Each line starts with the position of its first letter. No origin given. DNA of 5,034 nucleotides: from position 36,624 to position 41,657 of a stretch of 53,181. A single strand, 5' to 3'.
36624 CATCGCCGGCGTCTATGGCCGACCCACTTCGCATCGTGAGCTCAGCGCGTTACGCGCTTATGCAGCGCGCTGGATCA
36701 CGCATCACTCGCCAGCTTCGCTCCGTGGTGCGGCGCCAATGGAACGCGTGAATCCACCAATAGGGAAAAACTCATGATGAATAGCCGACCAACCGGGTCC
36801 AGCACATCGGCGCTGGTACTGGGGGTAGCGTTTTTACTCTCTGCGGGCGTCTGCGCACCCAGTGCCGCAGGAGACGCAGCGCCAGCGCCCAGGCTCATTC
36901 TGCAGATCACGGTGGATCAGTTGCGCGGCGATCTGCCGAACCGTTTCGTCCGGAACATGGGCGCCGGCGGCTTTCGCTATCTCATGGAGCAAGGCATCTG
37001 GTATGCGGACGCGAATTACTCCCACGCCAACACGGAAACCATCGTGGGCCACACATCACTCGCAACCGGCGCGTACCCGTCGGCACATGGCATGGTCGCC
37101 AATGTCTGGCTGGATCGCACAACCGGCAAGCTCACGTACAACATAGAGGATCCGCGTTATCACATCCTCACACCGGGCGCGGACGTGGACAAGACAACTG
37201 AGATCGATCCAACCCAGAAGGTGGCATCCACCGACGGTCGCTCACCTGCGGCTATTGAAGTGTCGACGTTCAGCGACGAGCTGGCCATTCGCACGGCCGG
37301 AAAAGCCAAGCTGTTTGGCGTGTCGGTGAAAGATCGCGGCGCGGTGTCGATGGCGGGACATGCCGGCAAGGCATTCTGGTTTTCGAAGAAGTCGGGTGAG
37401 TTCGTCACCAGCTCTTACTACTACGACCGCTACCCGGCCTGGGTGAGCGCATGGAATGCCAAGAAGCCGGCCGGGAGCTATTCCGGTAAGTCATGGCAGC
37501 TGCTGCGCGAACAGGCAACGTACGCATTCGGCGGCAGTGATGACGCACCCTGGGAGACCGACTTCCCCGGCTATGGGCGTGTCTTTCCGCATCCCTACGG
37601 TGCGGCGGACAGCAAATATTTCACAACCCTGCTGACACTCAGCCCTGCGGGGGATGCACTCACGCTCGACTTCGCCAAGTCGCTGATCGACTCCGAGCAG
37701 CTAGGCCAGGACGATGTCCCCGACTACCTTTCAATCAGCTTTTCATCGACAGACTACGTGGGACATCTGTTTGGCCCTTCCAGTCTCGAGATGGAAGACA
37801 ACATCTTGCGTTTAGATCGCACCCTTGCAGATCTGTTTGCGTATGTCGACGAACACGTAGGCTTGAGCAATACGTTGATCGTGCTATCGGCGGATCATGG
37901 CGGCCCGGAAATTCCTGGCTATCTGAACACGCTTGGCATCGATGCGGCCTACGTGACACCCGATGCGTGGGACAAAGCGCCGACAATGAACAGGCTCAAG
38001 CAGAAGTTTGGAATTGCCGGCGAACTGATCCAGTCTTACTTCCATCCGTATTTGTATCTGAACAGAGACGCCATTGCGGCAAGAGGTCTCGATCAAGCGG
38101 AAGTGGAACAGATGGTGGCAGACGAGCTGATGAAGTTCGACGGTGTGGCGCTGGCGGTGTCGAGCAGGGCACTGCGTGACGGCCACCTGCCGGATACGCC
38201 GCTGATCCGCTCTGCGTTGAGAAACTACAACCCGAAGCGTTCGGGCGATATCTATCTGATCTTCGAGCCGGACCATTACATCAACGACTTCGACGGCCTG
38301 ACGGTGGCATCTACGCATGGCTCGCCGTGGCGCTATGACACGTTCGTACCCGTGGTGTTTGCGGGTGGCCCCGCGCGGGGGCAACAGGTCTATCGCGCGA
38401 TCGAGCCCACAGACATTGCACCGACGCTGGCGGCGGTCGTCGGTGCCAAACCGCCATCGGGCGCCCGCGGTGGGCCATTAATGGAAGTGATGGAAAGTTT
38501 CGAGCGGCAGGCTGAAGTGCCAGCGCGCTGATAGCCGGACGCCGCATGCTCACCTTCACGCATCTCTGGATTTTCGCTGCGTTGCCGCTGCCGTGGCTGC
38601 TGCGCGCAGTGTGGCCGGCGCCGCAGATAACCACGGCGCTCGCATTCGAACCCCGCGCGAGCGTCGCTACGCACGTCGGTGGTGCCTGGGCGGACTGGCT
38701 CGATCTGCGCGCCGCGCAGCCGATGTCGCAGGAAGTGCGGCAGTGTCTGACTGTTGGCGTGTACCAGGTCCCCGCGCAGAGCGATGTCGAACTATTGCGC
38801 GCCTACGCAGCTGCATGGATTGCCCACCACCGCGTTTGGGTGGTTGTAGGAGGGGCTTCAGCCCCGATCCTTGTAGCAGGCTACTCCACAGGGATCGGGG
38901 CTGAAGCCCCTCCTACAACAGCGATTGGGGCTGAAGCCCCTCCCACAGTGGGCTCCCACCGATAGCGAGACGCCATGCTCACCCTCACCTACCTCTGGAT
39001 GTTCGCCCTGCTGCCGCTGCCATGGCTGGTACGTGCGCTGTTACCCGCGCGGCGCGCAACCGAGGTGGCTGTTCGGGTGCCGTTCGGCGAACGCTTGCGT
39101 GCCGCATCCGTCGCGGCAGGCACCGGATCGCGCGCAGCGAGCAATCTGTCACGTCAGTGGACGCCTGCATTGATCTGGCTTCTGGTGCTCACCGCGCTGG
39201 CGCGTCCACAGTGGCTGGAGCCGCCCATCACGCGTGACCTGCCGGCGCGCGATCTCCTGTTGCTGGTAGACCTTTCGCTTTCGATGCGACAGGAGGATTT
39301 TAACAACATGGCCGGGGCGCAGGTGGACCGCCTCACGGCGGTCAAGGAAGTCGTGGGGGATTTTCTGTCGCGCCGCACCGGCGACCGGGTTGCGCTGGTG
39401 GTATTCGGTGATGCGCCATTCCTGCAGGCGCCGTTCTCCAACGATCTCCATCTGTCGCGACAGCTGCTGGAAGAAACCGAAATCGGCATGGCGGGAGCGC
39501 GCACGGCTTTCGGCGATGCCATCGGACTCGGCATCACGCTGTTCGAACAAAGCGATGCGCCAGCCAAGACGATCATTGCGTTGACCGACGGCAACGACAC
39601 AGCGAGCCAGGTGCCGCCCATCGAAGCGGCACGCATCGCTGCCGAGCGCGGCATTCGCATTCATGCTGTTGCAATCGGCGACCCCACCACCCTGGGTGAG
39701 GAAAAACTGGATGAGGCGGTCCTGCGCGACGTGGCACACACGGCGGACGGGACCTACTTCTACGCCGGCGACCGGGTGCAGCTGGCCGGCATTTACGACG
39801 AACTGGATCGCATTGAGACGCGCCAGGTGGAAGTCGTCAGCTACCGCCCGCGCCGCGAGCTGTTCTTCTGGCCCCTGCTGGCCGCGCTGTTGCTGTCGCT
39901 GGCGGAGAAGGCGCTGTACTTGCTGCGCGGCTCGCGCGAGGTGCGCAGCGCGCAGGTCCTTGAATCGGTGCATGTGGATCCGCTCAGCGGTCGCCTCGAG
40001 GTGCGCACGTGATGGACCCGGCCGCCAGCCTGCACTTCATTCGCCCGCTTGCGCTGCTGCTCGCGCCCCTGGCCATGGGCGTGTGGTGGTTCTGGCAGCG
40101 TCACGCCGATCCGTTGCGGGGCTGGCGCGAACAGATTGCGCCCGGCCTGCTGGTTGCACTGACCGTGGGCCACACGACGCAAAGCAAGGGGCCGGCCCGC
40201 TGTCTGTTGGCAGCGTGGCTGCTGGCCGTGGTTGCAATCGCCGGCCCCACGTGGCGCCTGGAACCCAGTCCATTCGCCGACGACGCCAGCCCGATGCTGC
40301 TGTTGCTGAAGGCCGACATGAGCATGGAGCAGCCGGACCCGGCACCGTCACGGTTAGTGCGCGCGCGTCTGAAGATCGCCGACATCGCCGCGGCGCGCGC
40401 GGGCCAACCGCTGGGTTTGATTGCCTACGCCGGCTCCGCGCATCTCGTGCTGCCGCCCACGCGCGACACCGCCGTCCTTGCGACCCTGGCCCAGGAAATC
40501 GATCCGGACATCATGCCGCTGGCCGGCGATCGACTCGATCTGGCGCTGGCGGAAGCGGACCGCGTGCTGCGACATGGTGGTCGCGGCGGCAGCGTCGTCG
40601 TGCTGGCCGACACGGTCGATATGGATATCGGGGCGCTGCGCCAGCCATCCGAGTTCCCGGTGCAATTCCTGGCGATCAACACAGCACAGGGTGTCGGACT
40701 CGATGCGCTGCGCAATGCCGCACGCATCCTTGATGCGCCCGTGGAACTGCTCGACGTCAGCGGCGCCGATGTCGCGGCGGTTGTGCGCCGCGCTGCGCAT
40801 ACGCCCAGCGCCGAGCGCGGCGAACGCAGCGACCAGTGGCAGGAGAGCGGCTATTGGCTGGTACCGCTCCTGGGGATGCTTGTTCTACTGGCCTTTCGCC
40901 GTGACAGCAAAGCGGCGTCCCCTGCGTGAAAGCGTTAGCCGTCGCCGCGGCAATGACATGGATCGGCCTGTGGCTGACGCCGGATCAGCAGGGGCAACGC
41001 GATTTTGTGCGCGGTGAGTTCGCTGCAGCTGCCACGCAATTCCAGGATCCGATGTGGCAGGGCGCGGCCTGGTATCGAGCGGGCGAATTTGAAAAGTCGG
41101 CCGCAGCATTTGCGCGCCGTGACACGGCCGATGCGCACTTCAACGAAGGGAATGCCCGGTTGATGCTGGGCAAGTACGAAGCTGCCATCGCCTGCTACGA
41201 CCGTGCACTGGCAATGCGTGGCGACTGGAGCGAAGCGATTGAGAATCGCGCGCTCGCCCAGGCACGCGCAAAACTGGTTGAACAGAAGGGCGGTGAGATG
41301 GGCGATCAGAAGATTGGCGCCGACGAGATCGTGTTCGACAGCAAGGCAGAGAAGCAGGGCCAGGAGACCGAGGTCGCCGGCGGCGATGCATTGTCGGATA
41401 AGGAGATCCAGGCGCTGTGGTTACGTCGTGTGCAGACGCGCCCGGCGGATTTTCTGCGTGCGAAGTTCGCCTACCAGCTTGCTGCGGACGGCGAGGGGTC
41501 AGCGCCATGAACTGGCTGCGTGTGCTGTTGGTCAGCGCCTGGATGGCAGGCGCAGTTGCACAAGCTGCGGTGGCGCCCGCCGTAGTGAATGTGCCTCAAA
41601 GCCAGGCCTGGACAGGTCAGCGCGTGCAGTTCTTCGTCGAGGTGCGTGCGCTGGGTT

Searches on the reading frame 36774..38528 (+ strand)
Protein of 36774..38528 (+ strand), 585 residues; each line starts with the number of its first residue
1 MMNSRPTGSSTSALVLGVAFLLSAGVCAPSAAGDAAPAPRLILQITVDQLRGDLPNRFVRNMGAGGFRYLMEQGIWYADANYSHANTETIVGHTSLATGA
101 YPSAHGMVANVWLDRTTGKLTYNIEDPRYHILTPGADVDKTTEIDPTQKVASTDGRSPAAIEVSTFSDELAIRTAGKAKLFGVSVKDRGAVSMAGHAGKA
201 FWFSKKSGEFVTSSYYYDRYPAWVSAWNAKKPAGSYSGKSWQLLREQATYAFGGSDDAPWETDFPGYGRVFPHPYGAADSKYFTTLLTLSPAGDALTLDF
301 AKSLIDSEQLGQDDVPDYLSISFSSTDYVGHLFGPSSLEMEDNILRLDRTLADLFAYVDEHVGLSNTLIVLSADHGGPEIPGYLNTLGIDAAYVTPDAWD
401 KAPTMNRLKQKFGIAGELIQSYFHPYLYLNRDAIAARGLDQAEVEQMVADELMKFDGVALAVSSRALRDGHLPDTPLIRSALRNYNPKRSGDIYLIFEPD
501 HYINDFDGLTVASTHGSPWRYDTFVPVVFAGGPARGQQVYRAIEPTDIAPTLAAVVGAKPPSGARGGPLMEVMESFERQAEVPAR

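Call 27: search_protein_families(library=pfam, proteins=[window:36774-38528:+], max_evalue=0.00001)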
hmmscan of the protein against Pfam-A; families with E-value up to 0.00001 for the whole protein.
window:36774-38528:+ (585 aa): 1 family
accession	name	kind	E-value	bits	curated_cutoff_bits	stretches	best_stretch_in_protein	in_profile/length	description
PF01663.27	Phosphodiest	-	3.8e-43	148.8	23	1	43-517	2-341/342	Type I phosphodiesterase / nucleotide pyrophosphatase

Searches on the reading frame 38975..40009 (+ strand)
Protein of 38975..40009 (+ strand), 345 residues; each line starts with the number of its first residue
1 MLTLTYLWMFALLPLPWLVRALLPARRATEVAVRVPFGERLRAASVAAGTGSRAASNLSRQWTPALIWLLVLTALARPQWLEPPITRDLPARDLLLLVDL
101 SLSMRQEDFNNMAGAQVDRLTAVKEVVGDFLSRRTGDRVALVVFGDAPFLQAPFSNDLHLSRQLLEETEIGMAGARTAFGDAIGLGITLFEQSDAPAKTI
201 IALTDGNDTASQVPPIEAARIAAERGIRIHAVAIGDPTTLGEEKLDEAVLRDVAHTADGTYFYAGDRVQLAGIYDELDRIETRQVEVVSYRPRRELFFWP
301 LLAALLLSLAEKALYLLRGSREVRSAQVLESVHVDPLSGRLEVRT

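Call 27: search_protein_families(library=pfam, proteins=[window:38975-40009:+], max_evalue=0.00001)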
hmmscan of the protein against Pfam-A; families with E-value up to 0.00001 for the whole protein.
window:38975-40009:+ (345 aa): 3 families
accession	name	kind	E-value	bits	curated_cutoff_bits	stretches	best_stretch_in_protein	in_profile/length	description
PF00092.34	VWA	-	8.9e-16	59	23.8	1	93-274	1-172/174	von Willebrand factor type A domain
PF13519.12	VWA_2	-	1.2e-12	48.8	27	1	94-206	1-106/107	von Willebrand factor type A domain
PF06707.17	DUF1194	-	1.7e-06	27.8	27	0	167-247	86-167/206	Protein of unknown function (DUF1194)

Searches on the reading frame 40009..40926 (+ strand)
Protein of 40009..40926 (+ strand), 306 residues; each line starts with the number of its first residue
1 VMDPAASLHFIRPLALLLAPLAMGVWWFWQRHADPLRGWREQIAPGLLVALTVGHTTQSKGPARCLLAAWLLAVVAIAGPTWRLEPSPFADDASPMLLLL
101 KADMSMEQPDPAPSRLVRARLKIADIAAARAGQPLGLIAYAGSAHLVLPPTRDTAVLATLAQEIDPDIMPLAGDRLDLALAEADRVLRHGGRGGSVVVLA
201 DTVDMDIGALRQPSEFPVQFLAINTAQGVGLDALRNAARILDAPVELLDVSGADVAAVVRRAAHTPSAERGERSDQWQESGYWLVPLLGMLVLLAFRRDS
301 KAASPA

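Call 27: search_protein_families(library=pfam, proteins=[window:40009-40926:+], max_evalue=0.00001)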
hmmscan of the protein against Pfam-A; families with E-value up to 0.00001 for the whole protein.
window:40009-40926:+ (306 aa): 1 family
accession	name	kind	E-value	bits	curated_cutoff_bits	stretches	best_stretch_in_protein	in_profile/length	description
PF13519.12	VWA_2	-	1.4e-09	38.9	27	1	104-201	9-105/107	von Willebrand factor type A domain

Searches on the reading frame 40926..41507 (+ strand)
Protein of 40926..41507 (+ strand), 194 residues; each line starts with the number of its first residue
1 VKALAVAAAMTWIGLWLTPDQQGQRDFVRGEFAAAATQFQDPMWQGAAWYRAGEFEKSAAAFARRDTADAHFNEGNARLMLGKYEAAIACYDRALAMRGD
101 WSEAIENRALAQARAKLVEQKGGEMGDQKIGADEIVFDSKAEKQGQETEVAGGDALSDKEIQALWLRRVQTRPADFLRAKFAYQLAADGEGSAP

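Call 28: search_protein_families(library=pfam, proteins=[window:40926-41507:+], max_evalue=0.00001)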
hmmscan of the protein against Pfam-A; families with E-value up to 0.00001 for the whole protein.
window:40926-41507:+ (194 aa): 2 families
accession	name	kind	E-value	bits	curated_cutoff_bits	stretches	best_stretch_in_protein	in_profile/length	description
PF00515.34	TPR_1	-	9.6e-09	35.1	27.8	1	68-97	1-30/34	Tetratricopeptide repeat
PF07719.23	TPR_2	-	1e-06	28.8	27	1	68-97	1-30/34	Tetratricopeptide repeat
